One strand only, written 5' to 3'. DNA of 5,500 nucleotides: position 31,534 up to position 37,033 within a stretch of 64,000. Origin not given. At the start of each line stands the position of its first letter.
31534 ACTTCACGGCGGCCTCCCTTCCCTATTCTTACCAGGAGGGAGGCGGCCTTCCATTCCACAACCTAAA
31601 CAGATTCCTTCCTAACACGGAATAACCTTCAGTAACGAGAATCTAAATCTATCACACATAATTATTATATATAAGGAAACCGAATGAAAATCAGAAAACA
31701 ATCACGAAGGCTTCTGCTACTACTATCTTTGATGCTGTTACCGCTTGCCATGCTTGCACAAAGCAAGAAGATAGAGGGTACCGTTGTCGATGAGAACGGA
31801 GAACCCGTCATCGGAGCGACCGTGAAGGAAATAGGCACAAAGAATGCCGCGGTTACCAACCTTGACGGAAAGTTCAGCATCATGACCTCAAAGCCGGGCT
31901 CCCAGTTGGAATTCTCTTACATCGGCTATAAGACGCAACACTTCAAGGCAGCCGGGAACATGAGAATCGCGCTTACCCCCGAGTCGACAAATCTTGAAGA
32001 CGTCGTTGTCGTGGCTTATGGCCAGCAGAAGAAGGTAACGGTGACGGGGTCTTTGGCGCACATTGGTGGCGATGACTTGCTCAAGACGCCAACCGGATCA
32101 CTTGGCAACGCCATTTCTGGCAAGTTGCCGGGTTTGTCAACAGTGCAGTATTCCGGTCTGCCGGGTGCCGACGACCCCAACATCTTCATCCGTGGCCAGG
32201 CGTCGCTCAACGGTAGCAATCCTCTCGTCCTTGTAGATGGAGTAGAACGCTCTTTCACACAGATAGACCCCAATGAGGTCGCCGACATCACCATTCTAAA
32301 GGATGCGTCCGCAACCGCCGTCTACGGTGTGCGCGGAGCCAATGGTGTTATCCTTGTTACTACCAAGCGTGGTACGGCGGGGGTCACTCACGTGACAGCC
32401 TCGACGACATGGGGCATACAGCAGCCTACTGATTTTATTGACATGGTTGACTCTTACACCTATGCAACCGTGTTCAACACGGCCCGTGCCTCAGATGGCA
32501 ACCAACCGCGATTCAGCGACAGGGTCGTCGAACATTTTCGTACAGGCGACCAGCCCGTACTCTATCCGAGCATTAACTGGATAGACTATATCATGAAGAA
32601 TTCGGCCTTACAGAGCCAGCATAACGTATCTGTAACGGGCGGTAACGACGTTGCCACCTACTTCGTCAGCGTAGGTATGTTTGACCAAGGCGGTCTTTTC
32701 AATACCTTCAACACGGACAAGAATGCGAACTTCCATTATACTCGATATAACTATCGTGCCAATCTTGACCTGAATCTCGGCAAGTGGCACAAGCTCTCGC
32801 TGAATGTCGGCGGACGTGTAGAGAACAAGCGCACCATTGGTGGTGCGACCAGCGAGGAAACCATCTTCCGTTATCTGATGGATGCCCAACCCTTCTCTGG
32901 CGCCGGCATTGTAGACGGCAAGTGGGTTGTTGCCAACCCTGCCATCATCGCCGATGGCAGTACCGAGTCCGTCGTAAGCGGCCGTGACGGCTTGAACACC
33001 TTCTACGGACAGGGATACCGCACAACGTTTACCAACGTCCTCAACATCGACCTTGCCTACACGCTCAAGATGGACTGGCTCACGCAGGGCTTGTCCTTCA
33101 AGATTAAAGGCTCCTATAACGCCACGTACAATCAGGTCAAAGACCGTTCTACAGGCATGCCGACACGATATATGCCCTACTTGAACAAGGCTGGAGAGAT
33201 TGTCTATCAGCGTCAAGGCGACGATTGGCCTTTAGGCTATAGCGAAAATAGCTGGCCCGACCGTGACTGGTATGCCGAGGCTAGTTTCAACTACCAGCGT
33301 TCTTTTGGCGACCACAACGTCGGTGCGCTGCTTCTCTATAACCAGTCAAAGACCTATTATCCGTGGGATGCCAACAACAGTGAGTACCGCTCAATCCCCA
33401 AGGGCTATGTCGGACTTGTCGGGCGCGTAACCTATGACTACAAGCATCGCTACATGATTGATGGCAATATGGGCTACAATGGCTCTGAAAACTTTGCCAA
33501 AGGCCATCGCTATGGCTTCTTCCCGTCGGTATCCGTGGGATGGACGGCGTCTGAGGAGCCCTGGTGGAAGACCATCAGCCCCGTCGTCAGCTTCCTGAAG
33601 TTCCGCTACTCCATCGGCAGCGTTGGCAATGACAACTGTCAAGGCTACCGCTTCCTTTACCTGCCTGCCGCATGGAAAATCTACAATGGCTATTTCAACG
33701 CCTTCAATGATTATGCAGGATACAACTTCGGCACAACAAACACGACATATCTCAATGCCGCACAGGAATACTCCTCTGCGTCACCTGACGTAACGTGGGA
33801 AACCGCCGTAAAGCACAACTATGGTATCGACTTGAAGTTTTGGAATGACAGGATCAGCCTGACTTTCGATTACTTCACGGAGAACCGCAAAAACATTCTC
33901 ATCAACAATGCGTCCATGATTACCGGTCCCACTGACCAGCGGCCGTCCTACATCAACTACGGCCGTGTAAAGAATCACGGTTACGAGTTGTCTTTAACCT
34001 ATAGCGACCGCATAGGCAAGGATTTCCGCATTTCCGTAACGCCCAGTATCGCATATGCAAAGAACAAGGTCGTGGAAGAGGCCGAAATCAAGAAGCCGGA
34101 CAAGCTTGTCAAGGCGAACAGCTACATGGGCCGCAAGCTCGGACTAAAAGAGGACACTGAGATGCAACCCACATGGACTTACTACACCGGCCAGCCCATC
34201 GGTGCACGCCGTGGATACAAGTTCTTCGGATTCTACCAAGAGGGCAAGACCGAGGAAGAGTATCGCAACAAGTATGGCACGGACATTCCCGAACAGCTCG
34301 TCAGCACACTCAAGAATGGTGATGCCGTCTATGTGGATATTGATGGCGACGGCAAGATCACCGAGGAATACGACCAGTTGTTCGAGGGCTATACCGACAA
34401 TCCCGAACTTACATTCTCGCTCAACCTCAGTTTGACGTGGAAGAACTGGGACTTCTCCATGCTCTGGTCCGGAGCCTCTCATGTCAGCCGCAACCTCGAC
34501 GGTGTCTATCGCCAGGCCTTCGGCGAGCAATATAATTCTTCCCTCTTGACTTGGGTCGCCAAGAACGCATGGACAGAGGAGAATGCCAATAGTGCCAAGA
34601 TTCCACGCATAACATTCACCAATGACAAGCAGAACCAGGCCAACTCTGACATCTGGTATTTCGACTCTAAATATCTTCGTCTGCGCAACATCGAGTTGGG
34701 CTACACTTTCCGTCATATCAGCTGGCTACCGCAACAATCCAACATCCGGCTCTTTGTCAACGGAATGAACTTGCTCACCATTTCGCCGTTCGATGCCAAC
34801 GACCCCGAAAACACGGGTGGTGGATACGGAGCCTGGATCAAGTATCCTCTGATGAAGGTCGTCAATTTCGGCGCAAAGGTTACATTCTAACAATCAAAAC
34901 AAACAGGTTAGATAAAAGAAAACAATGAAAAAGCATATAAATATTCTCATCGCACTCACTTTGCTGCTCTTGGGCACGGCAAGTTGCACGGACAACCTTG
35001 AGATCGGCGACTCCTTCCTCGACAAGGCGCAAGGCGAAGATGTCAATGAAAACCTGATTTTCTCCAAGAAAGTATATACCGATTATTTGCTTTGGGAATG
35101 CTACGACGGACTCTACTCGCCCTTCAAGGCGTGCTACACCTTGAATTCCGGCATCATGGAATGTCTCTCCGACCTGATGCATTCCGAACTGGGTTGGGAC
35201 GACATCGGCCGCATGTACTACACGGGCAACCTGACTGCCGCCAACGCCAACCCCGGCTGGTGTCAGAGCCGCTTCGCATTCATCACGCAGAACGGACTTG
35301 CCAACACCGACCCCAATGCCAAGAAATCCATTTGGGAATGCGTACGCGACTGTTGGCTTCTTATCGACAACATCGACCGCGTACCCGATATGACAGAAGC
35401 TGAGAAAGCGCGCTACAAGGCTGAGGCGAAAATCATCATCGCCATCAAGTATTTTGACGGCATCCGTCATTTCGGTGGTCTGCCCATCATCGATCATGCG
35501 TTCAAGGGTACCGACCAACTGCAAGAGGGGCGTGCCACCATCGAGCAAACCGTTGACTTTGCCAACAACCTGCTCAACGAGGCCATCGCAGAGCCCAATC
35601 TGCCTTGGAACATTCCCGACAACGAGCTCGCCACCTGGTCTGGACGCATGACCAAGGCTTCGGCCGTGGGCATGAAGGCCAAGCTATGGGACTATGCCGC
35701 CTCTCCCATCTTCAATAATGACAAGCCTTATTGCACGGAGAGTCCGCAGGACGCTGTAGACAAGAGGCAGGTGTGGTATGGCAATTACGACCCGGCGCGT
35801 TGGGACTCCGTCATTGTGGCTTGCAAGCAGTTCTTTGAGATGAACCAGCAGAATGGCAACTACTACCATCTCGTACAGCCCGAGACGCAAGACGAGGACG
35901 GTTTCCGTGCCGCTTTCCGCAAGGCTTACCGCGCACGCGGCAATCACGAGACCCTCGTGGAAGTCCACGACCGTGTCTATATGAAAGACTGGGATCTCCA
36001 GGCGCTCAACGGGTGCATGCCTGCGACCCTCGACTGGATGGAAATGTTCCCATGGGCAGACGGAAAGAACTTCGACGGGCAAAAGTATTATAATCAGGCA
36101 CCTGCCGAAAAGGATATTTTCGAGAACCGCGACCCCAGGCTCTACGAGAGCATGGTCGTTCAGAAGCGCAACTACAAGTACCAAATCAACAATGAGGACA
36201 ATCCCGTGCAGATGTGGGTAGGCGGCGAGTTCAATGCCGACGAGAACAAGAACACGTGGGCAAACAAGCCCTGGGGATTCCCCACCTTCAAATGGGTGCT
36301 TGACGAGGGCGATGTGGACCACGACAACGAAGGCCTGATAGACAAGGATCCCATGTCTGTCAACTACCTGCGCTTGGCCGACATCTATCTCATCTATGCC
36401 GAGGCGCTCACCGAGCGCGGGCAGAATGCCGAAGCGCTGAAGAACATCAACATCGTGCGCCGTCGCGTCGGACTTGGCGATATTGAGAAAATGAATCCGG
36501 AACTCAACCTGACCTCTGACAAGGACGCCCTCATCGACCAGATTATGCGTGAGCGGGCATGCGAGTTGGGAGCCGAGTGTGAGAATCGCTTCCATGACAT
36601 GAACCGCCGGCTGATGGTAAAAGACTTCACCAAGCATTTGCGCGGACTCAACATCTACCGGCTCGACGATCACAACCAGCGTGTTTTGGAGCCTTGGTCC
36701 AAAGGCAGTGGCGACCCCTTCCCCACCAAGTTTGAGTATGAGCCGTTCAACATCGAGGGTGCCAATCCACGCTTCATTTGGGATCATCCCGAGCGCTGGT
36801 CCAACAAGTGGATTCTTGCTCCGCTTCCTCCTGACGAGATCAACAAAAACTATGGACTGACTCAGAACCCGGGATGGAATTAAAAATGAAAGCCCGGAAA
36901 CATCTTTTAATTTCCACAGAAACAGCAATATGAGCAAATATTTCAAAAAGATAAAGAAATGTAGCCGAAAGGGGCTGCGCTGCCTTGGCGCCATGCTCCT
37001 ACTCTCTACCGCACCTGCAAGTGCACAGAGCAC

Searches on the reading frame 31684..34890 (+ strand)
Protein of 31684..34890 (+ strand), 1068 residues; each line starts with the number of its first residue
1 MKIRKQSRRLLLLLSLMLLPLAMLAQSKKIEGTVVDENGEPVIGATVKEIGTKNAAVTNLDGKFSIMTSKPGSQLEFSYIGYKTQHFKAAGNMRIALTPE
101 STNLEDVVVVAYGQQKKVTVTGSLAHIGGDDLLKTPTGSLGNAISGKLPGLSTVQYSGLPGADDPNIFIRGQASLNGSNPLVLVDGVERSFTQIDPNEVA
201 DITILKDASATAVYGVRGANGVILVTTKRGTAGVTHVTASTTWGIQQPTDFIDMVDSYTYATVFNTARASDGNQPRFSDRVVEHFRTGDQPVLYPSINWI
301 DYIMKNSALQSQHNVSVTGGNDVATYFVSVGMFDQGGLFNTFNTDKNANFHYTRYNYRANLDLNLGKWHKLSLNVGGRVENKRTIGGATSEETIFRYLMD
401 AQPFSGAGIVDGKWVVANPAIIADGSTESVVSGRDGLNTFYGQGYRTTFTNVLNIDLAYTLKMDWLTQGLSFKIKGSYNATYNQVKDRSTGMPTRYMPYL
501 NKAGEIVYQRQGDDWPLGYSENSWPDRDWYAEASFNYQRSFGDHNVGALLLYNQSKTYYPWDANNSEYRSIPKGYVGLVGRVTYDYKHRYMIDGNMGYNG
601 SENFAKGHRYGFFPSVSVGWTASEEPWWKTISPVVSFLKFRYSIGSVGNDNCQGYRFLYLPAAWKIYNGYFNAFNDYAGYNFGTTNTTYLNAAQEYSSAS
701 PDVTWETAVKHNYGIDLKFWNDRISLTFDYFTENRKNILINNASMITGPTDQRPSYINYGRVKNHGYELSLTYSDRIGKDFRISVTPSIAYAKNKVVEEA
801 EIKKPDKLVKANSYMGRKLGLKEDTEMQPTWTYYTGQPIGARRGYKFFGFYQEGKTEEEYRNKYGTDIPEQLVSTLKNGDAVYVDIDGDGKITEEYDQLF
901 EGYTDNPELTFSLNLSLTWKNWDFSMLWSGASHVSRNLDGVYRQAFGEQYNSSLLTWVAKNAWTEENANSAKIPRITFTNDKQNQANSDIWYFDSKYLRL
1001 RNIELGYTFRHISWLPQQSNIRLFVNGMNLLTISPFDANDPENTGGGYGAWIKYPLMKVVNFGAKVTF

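Call 72: search_protein_families(library=pfam, proteins=[window:31684-34890:+], max_evalue=0.01)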
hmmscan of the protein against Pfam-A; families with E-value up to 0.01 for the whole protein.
window:31684-34890:+ (1068 aa): 5 families
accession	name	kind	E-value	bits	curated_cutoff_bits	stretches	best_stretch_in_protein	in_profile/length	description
PF13715.12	CarbopepD_reg_2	-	8.4e-16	58.2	32.2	1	30-109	1-88/88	CarboxypepD_reg-like domain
PF07715.20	Plug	-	1.1e-14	55.2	23.9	1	117-222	2-107/107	TonB-dependent Receptor Plug Domain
PF13620.12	CarboxypepD_reg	-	2.2e-09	38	32.3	1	30-88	2-65/82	Carboxypeptidase regulatory-like domain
PF00593.30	TonB_dep_Rec_b-barrel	-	6.8e-08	33.2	27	1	432-1030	41-436/436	TonB dependent receptor-like, beta-barrel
PF15976.11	CooC_C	-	0.0086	16.5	29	0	29-72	18-59/93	CS1-pili formation C-terminal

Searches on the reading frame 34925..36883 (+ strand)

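Call 72: search_protein_families(library=pfam, proteins=[window:34925-36883:+], max_evalue=0.01)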
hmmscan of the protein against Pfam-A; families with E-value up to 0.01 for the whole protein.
window:34925-36883:+ (652 aa): 2 families
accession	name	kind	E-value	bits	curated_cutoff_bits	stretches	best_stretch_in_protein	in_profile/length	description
PF07980.17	SusD_RagB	-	4.3e-41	141.9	23.1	1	353-651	32-297/297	SusD family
PF14322.12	SusD-like_3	-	3e-08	34.6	27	1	124-252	69-187/191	Starch-binding associating with outer membrane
